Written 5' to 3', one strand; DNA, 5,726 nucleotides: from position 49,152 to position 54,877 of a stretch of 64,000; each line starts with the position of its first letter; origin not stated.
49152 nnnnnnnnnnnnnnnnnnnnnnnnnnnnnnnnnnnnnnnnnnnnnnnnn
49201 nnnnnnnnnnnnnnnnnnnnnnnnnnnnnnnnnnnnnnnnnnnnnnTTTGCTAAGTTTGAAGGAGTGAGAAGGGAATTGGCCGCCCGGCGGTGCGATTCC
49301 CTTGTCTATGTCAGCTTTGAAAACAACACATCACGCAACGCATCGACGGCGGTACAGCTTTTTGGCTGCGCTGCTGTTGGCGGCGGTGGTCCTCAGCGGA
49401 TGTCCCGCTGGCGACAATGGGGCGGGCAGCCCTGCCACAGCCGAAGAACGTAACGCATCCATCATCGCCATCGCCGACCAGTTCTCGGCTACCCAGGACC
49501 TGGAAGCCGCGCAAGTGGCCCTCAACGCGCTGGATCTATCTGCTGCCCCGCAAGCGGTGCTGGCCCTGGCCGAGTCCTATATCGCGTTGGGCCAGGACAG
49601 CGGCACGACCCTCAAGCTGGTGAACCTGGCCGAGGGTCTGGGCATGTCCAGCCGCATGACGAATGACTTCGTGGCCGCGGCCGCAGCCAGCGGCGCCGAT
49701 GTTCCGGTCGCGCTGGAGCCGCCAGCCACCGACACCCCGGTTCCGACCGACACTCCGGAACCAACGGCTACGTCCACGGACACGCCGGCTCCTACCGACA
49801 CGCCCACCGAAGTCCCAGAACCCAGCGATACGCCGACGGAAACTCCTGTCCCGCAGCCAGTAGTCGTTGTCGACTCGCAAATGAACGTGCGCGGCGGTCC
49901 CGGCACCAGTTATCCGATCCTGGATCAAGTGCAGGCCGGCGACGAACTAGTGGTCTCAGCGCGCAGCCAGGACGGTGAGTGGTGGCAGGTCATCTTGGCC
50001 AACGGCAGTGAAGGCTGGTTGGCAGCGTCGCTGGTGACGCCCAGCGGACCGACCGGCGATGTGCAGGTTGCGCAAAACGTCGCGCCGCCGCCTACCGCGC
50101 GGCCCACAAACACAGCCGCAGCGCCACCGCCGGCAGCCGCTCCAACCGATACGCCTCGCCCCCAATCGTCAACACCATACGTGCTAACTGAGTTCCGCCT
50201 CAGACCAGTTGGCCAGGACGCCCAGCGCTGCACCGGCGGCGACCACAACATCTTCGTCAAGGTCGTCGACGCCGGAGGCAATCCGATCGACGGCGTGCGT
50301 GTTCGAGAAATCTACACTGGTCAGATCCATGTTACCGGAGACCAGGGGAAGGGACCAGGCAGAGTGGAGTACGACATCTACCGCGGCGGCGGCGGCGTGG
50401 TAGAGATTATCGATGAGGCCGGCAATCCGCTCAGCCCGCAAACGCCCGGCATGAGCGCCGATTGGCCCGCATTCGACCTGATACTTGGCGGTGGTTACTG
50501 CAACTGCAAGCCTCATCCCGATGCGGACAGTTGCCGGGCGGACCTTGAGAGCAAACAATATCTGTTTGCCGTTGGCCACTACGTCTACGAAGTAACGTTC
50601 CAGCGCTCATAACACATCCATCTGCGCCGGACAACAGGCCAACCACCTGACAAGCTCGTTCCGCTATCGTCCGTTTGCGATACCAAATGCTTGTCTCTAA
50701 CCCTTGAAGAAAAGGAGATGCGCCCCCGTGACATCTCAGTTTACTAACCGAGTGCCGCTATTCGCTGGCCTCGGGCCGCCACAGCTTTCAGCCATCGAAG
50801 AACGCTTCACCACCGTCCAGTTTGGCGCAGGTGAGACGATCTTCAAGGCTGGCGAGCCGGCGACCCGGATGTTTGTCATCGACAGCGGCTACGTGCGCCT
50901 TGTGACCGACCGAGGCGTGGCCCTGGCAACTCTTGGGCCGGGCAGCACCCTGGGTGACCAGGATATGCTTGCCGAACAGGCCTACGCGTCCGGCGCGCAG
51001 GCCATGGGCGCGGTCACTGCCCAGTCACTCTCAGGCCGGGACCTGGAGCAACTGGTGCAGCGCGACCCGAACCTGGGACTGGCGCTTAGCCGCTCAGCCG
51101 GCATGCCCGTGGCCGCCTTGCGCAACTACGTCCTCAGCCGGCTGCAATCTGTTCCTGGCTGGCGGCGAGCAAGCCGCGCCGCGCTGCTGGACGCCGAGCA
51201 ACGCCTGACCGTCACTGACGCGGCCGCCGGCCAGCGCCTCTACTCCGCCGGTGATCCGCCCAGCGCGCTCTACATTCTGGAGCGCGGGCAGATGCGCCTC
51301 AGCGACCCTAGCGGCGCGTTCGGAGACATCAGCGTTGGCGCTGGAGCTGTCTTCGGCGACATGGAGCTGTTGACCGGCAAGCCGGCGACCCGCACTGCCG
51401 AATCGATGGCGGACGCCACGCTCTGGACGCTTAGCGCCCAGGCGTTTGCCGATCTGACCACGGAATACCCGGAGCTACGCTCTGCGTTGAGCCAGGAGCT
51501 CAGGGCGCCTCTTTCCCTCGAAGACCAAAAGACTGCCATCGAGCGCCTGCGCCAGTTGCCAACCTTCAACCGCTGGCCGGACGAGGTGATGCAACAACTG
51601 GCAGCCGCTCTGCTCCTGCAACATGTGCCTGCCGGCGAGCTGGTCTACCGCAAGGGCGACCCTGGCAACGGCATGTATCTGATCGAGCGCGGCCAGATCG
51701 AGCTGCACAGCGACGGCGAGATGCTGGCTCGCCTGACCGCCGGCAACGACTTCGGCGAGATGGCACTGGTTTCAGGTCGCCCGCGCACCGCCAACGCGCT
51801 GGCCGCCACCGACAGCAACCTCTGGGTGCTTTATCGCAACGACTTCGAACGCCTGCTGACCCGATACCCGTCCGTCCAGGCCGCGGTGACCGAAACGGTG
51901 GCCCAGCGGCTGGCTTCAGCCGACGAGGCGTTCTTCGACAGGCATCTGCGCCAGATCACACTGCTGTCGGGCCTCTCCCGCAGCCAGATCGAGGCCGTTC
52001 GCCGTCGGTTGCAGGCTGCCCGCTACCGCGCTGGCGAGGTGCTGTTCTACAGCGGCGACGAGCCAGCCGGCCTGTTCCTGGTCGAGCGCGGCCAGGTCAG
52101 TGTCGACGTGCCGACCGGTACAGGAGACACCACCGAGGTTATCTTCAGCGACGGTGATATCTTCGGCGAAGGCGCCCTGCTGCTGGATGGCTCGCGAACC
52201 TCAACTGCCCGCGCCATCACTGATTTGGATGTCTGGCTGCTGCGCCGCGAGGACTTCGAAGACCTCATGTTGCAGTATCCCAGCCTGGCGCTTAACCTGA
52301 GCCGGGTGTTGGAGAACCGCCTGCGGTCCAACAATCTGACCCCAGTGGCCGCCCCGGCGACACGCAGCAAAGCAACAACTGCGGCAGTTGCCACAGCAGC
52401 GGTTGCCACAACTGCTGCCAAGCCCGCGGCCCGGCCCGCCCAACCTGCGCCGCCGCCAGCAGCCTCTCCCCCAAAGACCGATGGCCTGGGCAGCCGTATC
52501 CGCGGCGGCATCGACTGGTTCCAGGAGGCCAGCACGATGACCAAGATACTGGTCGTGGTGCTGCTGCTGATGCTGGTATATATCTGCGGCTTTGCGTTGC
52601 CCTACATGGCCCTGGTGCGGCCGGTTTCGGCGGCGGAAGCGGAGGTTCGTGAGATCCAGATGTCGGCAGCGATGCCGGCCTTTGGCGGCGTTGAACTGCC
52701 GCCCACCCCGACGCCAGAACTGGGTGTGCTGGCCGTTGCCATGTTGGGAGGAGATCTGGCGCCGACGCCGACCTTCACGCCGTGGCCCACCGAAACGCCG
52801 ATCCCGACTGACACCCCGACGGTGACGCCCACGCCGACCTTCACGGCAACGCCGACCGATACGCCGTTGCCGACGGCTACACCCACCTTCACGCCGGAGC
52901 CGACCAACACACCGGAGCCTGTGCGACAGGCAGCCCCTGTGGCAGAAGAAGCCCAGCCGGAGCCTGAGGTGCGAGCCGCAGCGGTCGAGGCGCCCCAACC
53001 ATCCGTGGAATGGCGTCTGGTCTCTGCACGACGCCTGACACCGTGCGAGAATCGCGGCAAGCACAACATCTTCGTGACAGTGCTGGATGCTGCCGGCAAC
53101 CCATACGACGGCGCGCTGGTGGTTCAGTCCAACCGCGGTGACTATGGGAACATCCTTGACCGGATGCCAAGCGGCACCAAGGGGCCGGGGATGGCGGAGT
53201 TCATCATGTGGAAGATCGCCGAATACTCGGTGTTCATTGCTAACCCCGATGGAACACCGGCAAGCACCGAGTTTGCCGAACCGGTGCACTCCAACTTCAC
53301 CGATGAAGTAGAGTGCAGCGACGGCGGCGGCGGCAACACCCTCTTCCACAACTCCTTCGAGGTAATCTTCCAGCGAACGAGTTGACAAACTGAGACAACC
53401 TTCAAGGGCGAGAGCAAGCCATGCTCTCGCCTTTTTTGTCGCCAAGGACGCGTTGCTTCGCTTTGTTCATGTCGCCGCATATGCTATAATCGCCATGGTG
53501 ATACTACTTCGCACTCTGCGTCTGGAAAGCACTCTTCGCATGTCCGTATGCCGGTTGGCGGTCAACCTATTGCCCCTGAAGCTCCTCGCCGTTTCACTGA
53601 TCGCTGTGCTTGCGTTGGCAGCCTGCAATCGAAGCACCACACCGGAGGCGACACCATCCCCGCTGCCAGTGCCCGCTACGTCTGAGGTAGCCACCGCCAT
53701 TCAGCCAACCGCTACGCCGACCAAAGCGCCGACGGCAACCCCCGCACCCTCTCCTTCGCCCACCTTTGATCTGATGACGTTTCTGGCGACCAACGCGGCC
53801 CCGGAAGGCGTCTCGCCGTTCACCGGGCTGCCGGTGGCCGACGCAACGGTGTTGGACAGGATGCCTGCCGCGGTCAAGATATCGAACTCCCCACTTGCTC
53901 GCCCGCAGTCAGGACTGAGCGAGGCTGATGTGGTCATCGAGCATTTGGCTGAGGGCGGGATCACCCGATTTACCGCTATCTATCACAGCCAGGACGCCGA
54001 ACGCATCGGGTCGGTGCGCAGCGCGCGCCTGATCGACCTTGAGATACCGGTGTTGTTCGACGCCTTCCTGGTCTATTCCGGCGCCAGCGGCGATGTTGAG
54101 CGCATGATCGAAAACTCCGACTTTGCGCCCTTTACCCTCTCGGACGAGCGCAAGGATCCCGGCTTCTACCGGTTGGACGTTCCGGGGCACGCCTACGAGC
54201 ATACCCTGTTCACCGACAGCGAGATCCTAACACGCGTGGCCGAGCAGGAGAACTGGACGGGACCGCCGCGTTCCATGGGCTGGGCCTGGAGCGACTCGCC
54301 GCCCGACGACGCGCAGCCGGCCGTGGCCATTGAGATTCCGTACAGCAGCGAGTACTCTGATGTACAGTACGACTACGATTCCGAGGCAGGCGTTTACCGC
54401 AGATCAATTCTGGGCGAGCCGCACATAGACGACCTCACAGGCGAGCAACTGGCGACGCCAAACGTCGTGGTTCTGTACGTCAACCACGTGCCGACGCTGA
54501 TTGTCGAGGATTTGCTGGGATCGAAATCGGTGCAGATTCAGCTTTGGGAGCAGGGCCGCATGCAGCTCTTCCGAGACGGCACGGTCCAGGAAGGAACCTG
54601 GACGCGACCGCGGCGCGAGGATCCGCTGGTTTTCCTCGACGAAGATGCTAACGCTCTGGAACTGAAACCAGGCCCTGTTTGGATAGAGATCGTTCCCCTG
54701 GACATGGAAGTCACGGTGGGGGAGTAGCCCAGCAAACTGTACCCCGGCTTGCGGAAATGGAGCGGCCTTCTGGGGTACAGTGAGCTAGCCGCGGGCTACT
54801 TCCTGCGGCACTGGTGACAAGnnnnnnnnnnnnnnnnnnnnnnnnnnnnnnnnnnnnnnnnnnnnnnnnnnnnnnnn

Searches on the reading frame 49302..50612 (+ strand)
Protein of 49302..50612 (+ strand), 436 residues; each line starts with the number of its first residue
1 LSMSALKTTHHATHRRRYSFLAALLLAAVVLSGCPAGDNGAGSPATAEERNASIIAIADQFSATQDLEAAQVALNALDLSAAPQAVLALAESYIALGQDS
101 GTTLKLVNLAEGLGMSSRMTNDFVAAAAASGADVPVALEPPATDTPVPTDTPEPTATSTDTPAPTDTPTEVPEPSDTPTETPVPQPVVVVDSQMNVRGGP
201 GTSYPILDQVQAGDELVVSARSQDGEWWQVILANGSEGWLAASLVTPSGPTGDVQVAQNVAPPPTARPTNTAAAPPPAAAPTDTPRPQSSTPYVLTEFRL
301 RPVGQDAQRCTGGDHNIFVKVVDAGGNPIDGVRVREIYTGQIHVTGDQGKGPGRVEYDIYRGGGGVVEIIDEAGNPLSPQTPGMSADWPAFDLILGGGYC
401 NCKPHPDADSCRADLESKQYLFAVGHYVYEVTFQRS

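Call 59: search_protein_families(library=pfam, proteins=[window:49302-50612:+])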
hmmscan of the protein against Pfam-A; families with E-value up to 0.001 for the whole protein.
window:49302-50612:+ (436 aa): 2 families
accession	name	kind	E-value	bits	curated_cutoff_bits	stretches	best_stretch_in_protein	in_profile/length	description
PF08239.17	SH3_3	-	2.4e-11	44.1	27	1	193-245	2-53/54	Bacterial SH3 domain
PF06347.19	SH3_4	-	0.00011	22.3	24.1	1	192-245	3-54/56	Bacterial SH3 domain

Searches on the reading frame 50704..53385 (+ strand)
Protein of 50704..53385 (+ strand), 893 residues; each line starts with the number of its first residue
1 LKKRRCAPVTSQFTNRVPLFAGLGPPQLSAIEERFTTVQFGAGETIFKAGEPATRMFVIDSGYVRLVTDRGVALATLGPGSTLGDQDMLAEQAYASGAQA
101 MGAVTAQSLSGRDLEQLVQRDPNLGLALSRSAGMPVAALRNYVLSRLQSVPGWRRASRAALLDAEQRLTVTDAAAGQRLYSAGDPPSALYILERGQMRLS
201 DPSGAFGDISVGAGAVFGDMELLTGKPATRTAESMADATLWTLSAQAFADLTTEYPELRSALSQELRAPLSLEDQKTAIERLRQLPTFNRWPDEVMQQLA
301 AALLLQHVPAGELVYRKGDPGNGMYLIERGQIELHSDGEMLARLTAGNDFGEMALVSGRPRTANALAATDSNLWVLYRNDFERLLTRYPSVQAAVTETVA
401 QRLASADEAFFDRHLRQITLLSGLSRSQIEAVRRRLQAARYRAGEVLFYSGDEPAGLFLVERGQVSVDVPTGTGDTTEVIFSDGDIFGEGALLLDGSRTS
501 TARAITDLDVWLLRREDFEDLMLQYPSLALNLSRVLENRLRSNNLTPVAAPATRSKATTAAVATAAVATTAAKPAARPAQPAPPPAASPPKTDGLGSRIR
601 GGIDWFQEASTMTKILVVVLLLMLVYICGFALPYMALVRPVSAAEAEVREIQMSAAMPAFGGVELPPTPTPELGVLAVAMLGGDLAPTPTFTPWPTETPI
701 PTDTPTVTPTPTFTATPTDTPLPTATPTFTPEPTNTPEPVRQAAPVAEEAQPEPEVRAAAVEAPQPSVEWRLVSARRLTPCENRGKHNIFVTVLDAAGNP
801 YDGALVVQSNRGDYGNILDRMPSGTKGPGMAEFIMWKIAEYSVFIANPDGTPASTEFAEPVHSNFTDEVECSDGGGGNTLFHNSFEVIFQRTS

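Call 59: search_protein_families(library=pfam, proteins=[window:50704-53385:+])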
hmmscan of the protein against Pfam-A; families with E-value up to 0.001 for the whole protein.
window:50704-53385:+ (893 aa): 1 family
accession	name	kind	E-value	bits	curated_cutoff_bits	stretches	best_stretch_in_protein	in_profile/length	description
PF00027.35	cNMP_binding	-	2.2e-75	249.1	27.5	4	306-388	2-89/89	Cyclic nucleotide-binding domain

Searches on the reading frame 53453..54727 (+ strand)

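Call 59: search_protein_families(library=pfam, proteins=[window:53453-54727:+])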
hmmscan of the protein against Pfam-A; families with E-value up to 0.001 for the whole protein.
window:53453-54727:+ (424 aa): 2 families
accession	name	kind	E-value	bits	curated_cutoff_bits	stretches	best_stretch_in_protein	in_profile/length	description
PF11258.13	DUF3048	-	4.6e-35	121.4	25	1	123-268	1-147/148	Protein of unknown function (DUF3048) N-terminal domain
PF17479.7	DUF3048_C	-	3.2e-25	89.1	25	1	293-411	1-114/114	Protein of unknown function (DUF3048) C-terminal domain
